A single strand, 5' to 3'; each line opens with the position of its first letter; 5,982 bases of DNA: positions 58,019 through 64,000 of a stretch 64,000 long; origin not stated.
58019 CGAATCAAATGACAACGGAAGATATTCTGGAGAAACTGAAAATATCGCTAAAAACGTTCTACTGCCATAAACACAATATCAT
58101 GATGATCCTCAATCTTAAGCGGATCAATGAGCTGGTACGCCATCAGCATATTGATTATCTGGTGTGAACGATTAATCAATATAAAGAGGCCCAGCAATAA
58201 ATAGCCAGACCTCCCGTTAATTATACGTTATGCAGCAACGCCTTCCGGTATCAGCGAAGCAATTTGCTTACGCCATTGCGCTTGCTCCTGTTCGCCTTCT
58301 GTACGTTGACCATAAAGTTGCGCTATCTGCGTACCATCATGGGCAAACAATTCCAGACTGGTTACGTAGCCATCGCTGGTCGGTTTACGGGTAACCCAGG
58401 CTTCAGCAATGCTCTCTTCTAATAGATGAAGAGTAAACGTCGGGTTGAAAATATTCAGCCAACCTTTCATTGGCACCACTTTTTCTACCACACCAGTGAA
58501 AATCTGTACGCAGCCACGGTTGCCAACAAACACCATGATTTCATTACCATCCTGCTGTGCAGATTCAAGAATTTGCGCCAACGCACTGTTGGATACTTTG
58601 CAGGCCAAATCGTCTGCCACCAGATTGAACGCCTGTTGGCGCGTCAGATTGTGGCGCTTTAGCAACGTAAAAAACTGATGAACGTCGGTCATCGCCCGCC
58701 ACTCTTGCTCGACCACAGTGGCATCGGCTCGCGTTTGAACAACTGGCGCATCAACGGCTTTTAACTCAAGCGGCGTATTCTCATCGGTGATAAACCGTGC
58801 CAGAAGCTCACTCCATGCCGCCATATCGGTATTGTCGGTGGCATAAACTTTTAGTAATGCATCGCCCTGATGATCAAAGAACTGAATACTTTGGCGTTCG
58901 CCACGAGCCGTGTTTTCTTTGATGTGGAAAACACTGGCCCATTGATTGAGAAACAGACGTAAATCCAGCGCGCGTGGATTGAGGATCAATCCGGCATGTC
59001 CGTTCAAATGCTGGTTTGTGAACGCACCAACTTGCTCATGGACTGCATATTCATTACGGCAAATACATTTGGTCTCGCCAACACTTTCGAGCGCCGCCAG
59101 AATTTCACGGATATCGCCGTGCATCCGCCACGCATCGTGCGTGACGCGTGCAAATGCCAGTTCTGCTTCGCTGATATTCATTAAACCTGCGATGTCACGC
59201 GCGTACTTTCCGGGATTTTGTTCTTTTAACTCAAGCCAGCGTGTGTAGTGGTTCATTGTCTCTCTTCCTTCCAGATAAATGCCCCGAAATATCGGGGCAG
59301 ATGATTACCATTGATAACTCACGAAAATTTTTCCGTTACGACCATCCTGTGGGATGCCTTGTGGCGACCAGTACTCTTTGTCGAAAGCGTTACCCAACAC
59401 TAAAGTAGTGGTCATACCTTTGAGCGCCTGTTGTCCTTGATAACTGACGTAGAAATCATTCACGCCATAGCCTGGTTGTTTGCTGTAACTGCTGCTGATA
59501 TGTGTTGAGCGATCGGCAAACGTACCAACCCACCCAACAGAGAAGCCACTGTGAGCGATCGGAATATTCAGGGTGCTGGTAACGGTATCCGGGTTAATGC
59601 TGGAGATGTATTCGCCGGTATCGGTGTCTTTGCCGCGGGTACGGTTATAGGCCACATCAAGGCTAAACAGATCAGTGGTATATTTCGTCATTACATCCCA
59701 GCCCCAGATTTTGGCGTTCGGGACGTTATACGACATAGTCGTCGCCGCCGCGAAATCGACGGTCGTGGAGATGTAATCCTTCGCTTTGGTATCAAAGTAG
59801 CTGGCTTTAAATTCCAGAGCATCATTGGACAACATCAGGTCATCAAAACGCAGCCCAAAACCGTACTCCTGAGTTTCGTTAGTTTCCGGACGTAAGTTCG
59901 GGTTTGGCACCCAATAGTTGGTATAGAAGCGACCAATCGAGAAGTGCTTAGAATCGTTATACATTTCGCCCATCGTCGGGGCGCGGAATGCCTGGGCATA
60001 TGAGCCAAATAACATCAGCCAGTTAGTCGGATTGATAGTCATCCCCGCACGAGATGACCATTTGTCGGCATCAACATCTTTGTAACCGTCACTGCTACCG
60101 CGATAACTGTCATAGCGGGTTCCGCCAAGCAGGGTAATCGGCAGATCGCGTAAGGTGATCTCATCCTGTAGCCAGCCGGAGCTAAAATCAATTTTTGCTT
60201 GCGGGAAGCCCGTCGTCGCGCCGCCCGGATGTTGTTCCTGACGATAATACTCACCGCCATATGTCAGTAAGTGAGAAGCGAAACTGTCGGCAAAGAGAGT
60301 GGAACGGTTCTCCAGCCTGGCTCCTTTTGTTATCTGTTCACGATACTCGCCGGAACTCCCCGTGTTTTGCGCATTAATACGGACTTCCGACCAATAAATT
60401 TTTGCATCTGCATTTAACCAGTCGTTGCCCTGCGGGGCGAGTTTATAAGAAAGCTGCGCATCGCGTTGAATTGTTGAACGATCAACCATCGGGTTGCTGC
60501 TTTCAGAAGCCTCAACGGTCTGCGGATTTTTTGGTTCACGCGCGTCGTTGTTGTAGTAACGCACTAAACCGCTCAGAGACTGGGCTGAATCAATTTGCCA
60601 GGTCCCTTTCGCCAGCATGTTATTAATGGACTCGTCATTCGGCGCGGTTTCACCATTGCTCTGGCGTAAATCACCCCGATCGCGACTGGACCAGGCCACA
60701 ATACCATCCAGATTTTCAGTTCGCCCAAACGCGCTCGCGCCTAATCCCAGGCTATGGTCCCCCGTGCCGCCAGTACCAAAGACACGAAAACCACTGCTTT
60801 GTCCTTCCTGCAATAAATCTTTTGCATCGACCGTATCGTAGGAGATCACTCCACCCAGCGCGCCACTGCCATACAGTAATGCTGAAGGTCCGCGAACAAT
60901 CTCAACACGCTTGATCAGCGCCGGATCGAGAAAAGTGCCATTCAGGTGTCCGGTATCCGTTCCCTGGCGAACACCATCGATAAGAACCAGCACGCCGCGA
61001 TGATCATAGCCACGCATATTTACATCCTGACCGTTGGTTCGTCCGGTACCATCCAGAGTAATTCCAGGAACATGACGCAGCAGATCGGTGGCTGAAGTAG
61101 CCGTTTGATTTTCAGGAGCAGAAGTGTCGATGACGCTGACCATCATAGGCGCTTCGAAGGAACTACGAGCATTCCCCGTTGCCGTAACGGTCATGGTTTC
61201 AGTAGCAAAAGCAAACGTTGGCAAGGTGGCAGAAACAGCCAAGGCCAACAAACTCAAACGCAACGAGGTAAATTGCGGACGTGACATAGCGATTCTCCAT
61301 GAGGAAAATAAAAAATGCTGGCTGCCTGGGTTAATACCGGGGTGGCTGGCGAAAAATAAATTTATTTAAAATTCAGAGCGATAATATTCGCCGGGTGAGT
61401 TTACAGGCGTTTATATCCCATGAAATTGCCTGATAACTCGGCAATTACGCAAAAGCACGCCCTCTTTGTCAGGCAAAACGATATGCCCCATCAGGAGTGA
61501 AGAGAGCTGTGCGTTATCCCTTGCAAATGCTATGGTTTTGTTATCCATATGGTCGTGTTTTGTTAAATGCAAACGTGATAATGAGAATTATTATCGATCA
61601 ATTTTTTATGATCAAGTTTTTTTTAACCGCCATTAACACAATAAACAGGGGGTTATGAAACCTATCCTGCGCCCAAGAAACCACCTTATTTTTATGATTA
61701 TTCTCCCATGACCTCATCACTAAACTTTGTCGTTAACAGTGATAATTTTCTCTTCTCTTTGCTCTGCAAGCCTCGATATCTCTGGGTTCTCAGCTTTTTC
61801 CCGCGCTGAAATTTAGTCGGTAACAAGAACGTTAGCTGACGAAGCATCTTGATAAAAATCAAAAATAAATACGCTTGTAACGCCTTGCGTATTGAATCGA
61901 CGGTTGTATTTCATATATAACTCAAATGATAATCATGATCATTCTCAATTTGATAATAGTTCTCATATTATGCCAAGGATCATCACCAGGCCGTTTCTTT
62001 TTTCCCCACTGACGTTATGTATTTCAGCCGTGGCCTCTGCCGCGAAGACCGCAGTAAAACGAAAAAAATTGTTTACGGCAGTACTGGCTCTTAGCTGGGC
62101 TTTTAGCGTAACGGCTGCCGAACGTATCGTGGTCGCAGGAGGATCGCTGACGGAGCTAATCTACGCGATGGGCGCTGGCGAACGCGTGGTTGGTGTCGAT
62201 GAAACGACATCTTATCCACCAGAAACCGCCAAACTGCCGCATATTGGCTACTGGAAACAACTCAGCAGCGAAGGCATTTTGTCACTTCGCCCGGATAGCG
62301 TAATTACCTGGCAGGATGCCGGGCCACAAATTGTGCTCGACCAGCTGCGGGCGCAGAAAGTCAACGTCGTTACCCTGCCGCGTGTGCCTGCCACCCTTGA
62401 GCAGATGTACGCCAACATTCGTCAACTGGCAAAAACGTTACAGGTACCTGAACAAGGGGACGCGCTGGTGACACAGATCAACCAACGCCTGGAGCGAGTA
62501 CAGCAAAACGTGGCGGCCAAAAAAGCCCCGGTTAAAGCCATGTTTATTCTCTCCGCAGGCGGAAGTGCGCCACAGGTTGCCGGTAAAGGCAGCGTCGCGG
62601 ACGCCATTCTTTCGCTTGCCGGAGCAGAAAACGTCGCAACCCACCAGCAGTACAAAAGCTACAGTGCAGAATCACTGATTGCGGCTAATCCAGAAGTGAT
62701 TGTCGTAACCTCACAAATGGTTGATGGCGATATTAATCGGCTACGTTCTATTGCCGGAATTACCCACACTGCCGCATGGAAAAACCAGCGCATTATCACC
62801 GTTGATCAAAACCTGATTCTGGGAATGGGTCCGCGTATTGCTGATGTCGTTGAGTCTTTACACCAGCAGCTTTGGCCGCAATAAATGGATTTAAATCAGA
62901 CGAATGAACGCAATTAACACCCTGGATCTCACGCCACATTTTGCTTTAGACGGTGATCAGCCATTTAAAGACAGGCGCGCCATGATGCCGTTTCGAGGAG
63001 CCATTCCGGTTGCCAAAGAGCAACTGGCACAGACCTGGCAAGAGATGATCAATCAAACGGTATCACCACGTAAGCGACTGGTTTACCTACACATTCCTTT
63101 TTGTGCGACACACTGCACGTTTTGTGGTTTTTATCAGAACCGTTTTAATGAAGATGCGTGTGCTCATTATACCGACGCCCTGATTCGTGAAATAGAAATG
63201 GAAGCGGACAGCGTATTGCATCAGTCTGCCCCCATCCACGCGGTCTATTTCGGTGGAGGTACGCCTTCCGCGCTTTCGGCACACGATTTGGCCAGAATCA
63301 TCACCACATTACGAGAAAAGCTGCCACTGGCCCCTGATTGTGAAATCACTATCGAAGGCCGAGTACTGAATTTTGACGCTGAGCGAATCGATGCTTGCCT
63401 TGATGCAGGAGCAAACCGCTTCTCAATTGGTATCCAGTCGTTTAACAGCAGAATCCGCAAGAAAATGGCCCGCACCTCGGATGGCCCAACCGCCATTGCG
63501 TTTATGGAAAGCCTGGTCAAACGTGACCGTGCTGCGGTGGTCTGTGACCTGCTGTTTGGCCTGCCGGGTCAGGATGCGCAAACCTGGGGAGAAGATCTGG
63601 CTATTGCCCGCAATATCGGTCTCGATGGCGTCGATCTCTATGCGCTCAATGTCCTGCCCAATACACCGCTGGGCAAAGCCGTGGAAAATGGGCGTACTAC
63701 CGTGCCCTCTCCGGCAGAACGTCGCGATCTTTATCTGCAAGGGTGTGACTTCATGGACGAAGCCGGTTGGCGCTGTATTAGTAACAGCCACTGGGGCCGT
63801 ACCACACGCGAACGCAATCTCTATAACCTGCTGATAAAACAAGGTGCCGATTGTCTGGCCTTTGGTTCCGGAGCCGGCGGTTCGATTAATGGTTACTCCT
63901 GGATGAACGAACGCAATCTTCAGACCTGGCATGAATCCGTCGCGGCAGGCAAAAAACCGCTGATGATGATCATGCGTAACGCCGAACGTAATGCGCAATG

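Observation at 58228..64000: chu haem-uptake locus inserted after dctR within the slp–dctR acid-fitness region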

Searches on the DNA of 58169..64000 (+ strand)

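Call 22: search_dna_similar(query=window:58169-64000:+, collection=ecoli_genomes, mode=near, rows=spread, max_rows=45)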
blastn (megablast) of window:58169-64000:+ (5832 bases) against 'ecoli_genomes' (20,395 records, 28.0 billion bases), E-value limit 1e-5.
Records with a match: 2236; places in all: 2237; records where one place covers at least 80% of the query: 2234.
Genomes with a match: 2236 of 5426; with a place that covers at least 80% of the query: 2234. Places per genome that has any: lowest 1, median 1, highest 2. On chromosomes: 2237 places; on plasmids: 0.
Best place of each record, by identity: >=99% 5; 95-99% 2230; 90-95% 1.
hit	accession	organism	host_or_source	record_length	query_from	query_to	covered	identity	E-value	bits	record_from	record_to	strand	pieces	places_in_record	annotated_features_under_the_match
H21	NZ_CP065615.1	Escherichia coli strain FDAARGOS_943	missing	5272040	1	5832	100%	99.9%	0e+0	10726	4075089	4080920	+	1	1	chuA: TonB-dependent heme/hemoglobin receptor ChuA/ShuA | hutW: heme anaerobic degradation radical SAM methyltransferase ChuW/HutW | chuS: hematinate-forming heme oxygenase ChuS | shuT: heme ABC transporter substrate-binding protein ShuT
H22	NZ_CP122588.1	Escherichia coli strain ETEC6335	Sus scrofa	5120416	1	5832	100%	98.9%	0e+0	10405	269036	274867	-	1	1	chuA: TonB-dependent heme/hemoglobin receptor ChuA/ShuA | hutW: heme anaerobic degradation radical SAM methyltransferase ChuW/HutW | chuS: hematinate-forming heme oxygenase ChuS | shuT: heme ABC transporter substrate-binding protein ShuT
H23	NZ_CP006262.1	Escherichia coli O145:H28 str. RM13516 strain RM13516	Homo sapiens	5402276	1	5829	100%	98.6%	0e+0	10320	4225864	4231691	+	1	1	chuA: TonB-dependent heme/hemoglobin receptor ChuA/ShuA | hutW: heme anaerobic degradation radical SAM methyltransferase ChuW/HutW | chuS: hematinate-forming heme oxygenase ChuS | shuT: heme ABC transporter substrate-binding protein ShuT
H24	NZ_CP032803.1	Escherichia coli strain ERL05-1306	Diced lamb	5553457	1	5832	100%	98.6%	0e+0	10305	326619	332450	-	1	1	chuA: TonB-dependent heme/hemoglobin receptor ChuA/ShuA | hutW: heme anaerobic degradation radical SAM methyltransferase ChuW/HutW | chuS: hematinate-forming heme oxygenase ChuS | shuT: heme ABC transporter substrate-binding protein ShuT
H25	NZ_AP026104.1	Escherichia coli strain CEC96047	Homo sapiens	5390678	1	5832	100%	98.6%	0e+0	10305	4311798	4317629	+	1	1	chuA: TonB-dependent heme/hemoglobin receptor ChuA/ShuA | hutW: heme anaerobic degradation radical SAM methyltransferase ChuW/HutW | chuS: hematinate-forming heme oxygenase ChuS | shuT: heme ABC transporter substrate-binding protein ShuT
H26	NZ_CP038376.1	Escherichia coli O157:H7 strain F1273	beef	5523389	1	5832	100%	98.5%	0e+0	10299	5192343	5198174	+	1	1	chuA: TonB-dependent heme/hemoglobin receptor ChuA/ShuA | hutW: heme anaerobic degradation radical SAM methyltransferase ChuW/HutW | chuS: hematinate-forming heme oxygenase ChuS | shuT: heme ABC transporter substrate-binding protein ShuT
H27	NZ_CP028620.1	Escherichia coli strain 139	cattle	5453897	1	5832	100%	98.5%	0e+0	10299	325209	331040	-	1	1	chuA: TonB-dependent heme/hemoglobin receptor ChuA/ShuA | hutW: heme anaerobic degradation radical SAM methyltransferase ChuW/HutW | chuS: hematinate-forming heme oxygenase ChuS | shuT: heme ABC transporter substrate-binding protein ShuT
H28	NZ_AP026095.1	Escherichia coli strain 53_142304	Homo sapiens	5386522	1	5832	100%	98.5%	0e+0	10299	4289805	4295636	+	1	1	chuA: TonB-dependent heme/hemoglobin receptor ChuA/ShuA | hutW: heme anaerobic degradation radical SAM methyltransferase ChuW/HutW | chuS: hematinate-forming heme oxygenase ChuS | shuT: heme ABC transporter substrate-binding protein ShuT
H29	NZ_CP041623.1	Escherichia coli O157:H7 strain ATCC 43888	Homo sapiens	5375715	1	5832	100%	98.5%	0e+0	10294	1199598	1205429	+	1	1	chuA: TonB-dependent heme/hemoglobin receptor ChuA/ShuA | hutW: heme anaerobic degradation radical SAM methyltransferase ChuW/HutW | chuS: hematinate-forming heme oxygenase ChuS | shuT: heme ABC transporter substrate-binding protein ShuT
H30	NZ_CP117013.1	Escherichia coli strain MLI114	Homo sapiens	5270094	1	5832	100%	98.1%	0e+0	10161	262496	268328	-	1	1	chuA: TonB-dependent heme/hemoglobin receptor ChuA/ShuA | hutW: heme anaerobic degradation radical SAM methyltransferase ChuW/HutW | chuS: hematinate-forming heme oxygenase ChuS | shuT: heme ABC transporter substrate-binding protein ShuT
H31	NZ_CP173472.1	Escherichia coli strain 98224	Homo sapiens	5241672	1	5832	100%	98.1%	0e+0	10155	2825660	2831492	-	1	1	chuA: TonB-dependent heme/hemoglobin receptor ChuA/ShuA | hutW: heme anaerobic degradation radical SAM methyltransferase ChuW/HutW | chuS: hematinate-forming heme oxygenase ChuS | shuT: heme ABC transporter substrate-binding protein ShuT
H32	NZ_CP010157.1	Escherichia coli strain D10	dog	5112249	1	5832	100%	98.0%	0e+0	10122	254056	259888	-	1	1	chuA: TonB-dependent heme/hemoglobin receptor ChuA/ShuA | hutW: heme anaerobic degradation radical SAM methyltransferase ChuW/HutW | chuS: hematinate-forming heme oxygenase ChuS | shuT: heme ABC transporter substrate-binding protein ShuT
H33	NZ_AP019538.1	Escherichia coli strain THO-008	Homo sapiens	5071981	1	5832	100%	98.0%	0e+0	10117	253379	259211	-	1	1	chuA: TonB-dependent heme/hemoglobin receptor ChuA/ShuA | hutW: heme anaerobic degradation radical SAM methyltransferase ChuW/HutW | chuS: hematinate-forming heme oxygenase ChuS | shuT: heme ABC transporter substrate-binding protein ShuT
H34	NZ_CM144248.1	Escherichia coli strain CB6837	Homo sapiens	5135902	1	5832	100%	97.9%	0e+0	10105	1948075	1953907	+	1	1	chuA: TonB-dependent heme/hemoglobin receptor ChuA/ShuA | hutW: heme anaerobic degradation radical SAM methyltransferase ChuW/HutW | chuS: hematinate-forming heme oxygenase ChuS | shuT: heme ABC transporter substrate-binding protein ShuT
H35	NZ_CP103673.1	Escherichia coli strain 4069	Homo sapiens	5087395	1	5832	100%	97.9%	0e+0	10105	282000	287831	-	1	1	chuA: TonB-dependent heme/hemoglobin receptor ChuA/ShuA | hutW: heme anaerobic degradation radical SAM methyltransferase ChuW/HutW | chuS: hematinate-forming heme oxygenase ChuS | shuT: heme ABC transporter substrate-binding protein ShuT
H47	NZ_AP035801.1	Escherichia coli strain E. coli JCM:5491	missing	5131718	1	5832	100%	96.4%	0e+0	9592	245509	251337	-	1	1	chuA: TonB-dependent heme/hemoglobin receptor ChuA/ShuA | hutW: heme anaerobic degradation radical SAM methyltransferase ChuW/HutW | chuS: hematinate-forming heme oxygenase ChuS | chuT: heme ABC transporter substrate-binding protein ChuT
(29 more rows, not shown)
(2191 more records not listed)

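Call 23: get_annotated_region(hit=H29, flank=6000)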
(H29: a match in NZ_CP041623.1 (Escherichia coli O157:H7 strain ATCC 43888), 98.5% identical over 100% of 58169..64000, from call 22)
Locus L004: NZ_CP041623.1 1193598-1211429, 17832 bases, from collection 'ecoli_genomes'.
description: Escherichia coli O157:H7 strain ATCC 43888 chromosome, complete genome
organism: Escherichia coli O157:H7 strain ATCC 43888 (NCBI taxid 83334)
replicon: chromosome; assembly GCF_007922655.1
host: Homo sapiens; source: feces; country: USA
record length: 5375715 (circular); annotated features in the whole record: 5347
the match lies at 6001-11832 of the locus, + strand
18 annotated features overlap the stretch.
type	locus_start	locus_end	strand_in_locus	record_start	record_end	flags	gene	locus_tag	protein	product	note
CDS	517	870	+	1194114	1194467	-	arsR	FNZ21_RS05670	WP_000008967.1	As(III)-sensing metalloregulatory transcriptional repressor ArsR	-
CDS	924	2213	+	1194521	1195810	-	arsB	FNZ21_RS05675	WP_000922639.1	arsenite/antimonite:H(+) antiporter ArsB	-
CDS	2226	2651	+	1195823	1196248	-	arsC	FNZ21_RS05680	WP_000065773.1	glutaredoxin-dependent arsenate reductase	-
CDS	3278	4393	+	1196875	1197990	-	-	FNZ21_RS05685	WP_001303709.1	hypothetical protein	-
CDS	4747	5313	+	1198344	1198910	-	slp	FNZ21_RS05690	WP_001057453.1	outer membrane lipoprotein Slp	-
CDS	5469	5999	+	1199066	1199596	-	dctR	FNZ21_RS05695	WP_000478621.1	helix-turn-helix transcriptional regulator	-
CDS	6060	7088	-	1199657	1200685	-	chuS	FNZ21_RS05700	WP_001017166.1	hematinate-forming heme oxygenase ChuS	-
CDS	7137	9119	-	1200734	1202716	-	chuA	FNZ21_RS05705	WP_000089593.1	TonB-dependent heme/hemoglobin receptor ChuA/ShuA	-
CDS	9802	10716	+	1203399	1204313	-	shuT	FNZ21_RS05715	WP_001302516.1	heme ABC transporter substrate-binding protein ShuT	-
CDS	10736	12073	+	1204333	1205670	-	hutW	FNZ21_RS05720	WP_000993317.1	heme anaerobic degradation radical SAM methyltransferase ChuW/HutW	-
CDS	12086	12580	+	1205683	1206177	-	hutX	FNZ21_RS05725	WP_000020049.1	heme utilization cystosolic carrier protein HutX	-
CDS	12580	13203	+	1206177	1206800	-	chuY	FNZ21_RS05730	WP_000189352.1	anaerobilin reductase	-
CDS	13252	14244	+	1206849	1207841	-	shuU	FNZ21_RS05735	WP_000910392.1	heme ABC transporter permease ShuU/ChuU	-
CDS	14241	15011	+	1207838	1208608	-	-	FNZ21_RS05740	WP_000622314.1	heme ABC transporter ATP-binding protein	-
CDS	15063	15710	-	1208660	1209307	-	yhiD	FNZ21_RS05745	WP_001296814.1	MgtC/SapB family protein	-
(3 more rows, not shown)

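Call 24: get_annotated_region(hit=H47, flank=6000)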
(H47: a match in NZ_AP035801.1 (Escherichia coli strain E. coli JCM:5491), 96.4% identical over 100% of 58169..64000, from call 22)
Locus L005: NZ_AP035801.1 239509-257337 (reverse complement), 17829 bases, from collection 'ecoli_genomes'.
description: Escherichia coli strain E. coli JCM:5491 chromosome, complete genome
organism: Escherichia coli strain E. coli JCM:5491 (NCBI taxid 562)
replicon: chromosome; assembly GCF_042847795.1
host: missing; source: provided culture strain from JCM; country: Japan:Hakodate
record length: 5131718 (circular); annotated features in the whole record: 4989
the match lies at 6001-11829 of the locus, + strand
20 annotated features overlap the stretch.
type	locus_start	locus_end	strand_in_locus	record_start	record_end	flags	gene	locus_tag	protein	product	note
CDS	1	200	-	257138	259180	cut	prlC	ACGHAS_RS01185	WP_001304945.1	oligopeptidase A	-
CDS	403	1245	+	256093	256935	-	rlmJ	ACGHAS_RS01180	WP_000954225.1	23S rRNA (adenine(2030)-N(6))-methyltransferase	-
CDS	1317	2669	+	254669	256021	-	gorA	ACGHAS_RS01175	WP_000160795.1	glutathione-disulfide reductase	-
CDS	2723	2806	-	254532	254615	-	dinQ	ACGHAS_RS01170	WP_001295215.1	damage-inducible type I toxin DinQ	-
CDS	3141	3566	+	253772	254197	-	arsC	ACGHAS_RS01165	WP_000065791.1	glutaredoxin-dependent arsenate reductase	-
CDS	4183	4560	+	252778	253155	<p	-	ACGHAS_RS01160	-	hypothetical protein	frameshifted; incomplete; partial in the middle of a contig; missing C-terminus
CDS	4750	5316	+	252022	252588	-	slp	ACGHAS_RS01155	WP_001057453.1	outer membrane lipoprotein Slp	-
CDS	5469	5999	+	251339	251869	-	dctR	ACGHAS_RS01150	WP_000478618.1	LuxR C-terminal-related transcriptional regulator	-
CDS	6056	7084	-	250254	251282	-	chuS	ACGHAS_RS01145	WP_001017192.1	hematinate-forming heme oxygenase ChuS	-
CDS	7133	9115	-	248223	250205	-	chuA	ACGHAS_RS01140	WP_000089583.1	TonB-dependent heme/hemoglobin receptor ChuA/ShuA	-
CDS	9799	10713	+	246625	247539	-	chuT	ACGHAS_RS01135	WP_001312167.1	heme ABC transporter substrate-binding protein ChuT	-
CDS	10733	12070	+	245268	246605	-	hutW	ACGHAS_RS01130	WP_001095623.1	heme anaerobic degradation radical SAM methyltransferase ChuW/HutW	-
CDS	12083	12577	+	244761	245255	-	hutX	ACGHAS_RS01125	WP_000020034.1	heme utilization cystosolic carrier protein HutX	-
CDS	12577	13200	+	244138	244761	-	chuY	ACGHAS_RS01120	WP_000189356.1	anaerobilin reductase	-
CDS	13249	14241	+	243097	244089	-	shuU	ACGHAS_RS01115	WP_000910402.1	heme ABC transporter permease ShuU/ChuU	-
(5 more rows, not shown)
